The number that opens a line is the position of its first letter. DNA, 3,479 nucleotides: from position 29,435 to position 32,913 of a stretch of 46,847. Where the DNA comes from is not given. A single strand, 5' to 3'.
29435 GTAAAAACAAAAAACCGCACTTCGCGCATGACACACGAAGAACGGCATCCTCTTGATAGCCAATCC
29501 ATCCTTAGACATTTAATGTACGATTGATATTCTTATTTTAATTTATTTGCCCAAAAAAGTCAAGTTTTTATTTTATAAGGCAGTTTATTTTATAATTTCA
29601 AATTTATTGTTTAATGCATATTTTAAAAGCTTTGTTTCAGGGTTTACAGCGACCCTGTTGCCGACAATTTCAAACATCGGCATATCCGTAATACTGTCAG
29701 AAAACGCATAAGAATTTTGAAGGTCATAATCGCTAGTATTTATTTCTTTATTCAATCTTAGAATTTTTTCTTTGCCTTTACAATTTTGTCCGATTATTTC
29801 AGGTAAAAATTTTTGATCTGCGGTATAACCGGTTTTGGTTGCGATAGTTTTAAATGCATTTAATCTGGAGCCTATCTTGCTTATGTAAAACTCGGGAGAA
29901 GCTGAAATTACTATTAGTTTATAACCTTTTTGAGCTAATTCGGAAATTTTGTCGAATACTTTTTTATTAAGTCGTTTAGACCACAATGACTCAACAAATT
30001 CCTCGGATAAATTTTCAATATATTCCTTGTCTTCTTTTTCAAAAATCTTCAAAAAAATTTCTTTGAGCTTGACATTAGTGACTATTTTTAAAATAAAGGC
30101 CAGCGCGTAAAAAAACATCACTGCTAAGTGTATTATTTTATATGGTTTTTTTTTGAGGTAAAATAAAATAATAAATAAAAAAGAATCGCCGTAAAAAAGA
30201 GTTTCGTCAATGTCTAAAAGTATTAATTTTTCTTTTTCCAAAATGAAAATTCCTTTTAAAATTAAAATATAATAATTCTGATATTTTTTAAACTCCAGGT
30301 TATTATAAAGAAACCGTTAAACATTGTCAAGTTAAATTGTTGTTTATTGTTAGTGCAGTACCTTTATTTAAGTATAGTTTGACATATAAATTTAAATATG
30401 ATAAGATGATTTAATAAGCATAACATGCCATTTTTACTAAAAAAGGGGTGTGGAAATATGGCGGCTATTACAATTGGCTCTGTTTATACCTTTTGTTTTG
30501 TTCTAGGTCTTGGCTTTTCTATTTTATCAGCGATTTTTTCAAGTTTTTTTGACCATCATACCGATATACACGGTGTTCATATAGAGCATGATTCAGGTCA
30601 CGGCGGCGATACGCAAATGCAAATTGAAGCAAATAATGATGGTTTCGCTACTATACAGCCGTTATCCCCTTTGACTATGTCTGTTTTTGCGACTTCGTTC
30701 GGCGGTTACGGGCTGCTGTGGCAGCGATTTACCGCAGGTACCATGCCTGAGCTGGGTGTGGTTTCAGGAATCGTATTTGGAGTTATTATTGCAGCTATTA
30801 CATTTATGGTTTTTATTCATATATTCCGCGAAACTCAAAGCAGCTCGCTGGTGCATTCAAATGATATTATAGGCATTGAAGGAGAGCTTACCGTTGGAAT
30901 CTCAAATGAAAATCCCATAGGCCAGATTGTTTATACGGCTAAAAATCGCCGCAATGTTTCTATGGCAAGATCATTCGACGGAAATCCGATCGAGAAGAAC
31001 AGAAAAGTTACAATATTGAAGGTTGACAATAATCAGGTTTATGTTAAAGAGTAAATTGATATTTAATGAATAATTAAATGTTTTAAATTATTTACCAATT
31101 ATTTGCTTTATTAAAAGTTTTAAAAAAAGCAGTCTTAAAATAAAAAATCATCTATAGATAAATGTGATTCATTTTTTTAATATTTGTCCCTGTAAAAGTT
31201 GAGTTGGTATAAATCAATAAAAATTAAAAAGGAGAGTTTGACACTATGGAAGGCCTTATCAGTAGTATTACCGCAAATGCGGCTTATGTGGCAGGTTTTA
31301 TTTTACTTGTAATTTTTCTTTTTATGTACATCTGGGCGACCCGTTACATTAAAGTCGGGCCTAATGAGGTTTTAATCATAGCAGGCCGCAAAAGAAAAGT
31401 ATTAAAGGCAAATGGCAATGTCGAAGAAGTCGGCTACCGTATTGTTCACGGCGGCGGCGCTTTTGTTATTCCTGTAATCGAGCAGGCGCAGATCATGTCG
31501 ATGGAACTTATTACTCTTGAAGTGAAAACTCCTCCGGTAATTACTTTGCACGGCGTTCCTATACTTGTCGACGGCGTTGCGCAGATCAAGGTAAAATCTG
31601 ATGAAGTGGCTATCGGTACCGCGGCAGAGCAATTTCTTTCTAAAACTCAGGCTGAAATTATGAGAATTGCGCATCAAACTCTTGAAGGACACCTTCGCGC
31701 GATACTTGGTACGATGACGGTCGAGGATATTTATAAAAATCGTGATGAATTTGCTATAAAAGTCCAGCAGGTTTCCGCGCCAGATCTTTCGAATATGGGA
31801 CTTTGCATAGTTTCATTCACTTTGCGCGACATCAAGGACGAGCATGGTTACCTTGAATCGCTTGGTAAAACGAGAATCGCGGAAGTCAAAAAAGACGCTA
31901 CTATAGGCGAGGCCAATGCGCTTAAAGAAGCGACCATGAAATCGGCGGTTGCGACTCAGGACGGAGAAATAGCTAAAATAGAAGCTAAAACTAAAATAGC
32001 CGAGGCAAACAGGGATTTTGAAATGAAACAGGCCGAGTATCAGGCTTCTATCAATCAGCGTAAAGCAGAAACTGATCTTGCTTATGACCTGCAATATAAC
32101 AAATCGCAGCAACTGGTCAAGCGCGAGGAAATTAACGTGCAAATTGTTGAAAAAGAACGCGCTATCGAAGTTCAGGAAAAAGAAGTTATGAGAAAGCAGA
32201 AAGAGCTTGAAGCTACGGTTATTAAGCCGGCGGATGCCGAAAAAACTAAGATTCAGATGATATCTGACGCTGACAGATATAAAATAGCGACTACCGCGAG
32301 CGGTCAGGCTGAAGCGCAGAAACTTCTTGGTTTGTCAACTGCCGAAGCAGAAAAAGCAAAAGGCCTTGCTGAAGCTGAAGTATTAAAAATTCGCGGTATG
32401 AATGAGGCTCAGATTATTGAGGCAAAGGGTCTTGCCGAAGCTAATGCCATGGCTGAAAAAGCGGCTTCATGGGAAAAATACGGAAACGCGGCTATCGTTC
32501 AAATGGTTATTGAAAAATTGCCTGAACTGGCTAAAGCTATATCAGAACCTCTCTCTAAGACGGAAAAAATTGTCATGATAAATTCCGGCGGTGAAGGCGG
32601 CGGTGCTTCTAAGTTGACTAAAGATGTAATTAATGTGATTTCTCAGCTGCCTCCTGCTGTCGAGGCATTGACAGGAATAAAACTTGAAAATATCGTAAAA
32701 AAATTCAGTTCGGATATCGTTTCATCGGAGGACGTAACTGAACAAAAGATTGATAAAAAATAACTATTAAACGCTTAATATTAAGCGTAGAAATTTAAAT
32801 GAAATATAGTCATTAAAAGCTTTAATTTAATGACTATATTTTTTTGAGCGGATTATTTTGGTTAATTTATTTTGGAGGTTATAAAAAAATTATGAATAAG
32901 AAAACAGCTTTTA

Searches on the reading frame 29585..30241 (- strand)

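Call 14: search_protein_families(library=pfam, proteins=[window:29585-30241:-], max_evalue=0.1)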
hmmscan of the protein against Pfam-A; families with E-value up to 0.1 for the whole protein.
window:29585-30241:- (218 aa): 4 families
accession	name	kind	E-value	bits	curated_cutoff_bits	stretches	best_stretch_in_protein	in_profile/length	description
PF12710.13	HAD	-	1.3e-22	81.5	27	1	7-191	1-189/189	haloacid dehalogenase-like hydrolase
PF08282.18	Hydrolase_3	-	8e-06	26.2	20.9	1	52-209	86-238/255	haloacid dehalogenase-like hydrolase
PF00702.32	Hydrolase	-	0.00083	20.2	26.4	1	5-192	2-189/191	haloacid dehalogenase-like hydrolase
PF19131.5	DUF5814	-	0.04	14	25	1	68-140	63-135/148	Family of unknown function (DUF5814)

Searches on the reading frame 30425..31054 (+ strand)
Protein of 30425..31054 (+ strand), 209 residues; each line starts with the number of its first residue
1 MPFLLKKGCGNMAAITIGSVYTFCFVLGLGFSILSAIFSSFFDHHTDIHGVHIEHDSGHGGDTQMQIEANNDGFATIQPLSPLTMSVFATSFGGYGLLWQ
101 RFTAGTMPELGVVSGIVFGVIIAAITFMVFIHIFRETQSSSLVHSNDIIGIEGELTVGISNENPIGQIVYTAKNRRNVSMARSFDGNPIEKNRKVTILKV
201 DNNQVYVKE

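Call 14: search_protein_families(library=pfam, proteins=[window:30425-31054:+], max_evalue=0.1)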
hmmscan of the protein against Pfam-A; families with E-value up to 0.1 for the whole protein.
window:30425-31054:+ (209 aa): 2 families
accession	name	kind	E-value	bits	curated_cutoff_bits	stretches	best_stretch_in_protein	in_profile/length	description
PF01957.25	NfeD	-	0.00035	21.2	29.1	1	147-208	3-56/57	NfeD-like C-terminal, partner-binding domain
PF00420.29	Oxidored_q2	-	0.071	13.3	26.1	1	86-142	31-87/95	NADH-ubiquinone/plastoquinone oxidoreductase chain 4L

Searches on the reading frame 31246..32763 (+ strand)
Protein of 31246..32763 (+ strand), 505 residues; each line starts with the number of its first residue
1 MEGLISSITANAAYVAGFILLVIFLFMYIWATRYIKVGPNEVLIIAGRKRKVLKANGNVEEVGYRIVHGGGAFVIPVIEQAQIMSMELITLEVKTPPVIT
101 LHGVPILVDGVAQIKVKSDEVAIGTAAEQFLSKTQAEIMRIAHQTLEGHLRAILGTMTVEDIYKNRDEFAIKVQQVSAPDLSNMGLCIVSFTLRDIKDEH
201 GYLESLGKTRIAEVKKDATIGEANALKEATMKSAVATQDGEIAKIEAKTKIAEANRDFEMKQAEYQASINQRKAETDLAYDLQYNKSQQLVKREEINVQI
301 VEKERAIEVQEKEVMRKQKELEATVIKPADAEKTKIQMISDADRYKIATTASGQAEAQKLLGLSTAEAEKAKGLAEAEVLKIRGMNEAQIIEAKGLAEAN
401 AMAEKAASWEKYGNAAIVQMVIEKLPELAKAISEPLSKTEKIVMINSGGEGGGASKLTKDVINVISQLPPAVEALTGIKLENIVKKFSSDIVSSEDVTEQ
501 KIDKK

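Call 14: search_protein_families(library=pfam, proteins=[window:31246-32763:+], max_evalue=0.1)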
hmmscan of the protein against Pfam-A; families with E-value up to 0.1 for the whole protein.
window:31246-32763:+ (505 aa): 5 families
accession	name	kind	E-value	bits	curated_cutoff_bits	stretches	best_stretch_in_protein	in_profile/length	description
PF01145.31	Band_7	-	1e-27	97.7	23.6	1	36-225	2-174/176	SPFH domain / Band 7 family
PF15975.10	Flot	-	3.1e-05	24.5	27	1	375-456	2-85/124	Flotillin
PF25486.1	DUF7909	-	0.0022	18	27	1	167-299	13-133/168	Domain of unknown function (DUF7909)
PF15283.12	DUF4595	-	0.062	13.7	34.2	1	237-310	36-100/202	Domain of unknown function (DUF4595) with porin-like fold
PF13143.11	DUF3986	-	0.097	14.3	20.5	0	159-201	32-74/85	Protein of unknown function (DUF3986)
